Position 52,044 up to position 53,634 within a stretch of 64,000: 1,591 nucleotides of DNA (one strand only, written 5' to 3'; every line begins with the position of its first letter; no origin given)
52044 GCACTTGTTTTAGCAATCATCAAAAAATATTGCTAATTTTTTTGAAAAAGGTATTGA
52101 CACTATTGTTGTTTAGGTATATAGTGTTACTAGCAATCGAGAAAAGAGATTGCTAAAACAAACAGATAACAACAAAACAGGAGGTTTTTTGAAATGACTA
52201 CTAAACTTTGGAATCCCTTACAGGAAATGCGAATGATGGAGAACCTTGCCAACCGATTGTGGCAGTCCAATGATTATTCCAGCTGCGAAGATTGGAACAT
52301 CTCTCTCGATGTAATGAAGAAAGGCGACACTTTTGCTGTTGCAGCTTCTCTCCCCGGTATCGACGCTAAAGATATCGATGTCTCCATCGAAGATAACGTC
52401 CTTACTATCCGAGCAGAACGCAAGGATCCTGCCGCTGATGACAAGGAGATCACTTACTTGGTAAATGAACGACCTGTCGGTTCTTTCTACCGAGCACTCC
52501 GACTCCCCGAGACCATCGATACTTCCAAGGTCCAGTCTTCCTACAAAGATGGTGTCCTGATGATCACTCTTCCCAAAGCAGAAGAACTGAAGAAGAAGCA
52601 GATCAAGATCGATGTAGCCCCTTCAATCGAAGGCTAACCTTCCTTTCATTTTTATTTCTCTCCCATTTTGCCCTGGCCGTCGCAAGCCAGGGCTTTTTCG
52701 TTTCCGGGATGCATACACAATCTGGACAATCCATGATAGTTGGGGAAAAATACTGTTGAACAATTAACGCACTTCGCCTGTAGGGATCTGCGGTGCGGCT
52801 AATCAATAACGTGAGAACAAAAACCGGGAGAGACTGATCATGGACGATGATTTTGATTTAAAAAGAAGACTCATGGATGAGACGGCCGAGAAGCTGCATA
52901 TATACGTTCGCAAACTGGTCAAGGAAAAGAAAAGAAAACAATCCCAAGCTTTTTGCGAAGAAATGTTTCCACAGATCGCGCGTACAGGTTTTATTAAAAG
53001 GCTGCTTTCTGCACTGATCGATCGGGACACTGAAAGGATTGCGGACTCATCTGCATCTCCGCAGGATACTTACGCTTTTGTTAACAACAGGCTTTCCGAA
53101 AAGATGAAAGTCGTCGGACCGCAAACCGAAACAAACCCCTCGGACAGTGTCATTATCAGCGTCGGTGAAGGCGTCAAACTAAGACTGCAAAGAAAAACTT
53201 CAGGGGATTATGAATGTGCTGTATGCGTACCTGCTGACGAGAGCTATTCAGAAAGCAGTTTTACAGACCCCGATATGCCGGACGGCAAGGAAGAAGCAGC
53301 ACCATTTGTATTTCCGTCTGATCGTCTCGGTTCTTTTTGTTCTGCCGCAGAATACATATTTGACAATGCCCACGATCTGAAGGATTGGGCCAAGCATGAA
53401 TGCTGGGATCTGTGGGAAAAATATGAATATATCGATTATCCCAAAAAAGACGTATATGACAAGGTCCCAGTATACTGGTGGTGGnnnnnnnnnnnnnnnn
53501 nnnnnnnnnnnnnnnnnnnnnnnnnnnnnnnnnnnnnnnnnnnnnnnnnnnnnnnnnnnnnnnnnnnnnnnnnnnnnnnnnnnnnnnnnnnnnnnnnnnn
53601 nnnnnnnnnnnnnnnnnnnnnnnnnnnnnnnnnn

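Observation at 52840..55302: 820-aa cytoplasmic repeat protein with duplicated N- and C-terminal modules bracketing about 11-12 DUF4116-like repeats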

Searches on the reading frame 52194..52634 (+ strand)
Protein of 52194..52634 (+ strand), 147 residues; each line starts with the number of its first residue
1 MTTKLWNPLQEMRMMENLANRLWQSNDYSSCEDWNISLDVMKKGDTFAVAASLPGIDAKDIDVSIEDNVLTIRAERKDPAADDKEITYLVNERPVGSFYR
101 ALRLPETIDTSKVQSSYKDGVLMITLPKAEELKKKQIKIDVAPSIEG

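Call 74: search_protein_families(library=pfam, proteins=[window:52194-52634:+], max_evalue=0.001)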
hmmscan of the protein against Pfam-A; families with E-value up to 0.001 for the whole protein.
window:52194-52634:+ (147 aa): 2 families
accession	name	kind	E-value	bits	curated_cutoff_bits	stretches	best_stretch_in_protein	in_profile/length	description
PF00011.27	HSP20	-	1.3e-24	86.6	20.8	1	40-141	2-101/102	Hsp20/alpha crystallin family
PF17886.7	ArsA_HSP20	-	4.1e-07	29.9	22.5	1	45-125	2-62/63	HSP20-like domain found in ArsA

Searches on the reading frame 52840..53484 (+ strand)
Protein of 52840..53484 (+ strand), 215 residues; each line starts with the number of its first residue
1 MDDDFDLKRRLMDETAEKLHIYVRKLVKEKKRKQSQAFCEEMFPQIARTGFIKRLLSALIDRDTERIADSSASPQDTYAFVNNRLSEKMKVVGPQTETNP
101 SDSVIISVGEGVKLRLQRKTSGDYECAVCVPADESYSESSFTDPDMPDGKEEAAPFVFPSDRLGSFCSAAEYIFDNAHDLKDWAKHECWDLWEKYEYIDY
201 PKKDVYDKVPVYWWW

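Call 19: search_protein_families(library=pfam, proteins=[window:52840-53484:+], max_evalue=1)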
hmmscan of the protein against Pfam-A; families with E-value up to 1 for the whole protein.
window:52840-53484:+ (215 aa): 1 family
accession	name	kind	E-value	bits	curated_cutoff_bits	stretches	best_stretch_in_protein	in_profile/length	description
PF00732.25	GMC_oxred_N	-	0.05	13.8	23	0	172-203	38-69/218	GMC oxidoreductase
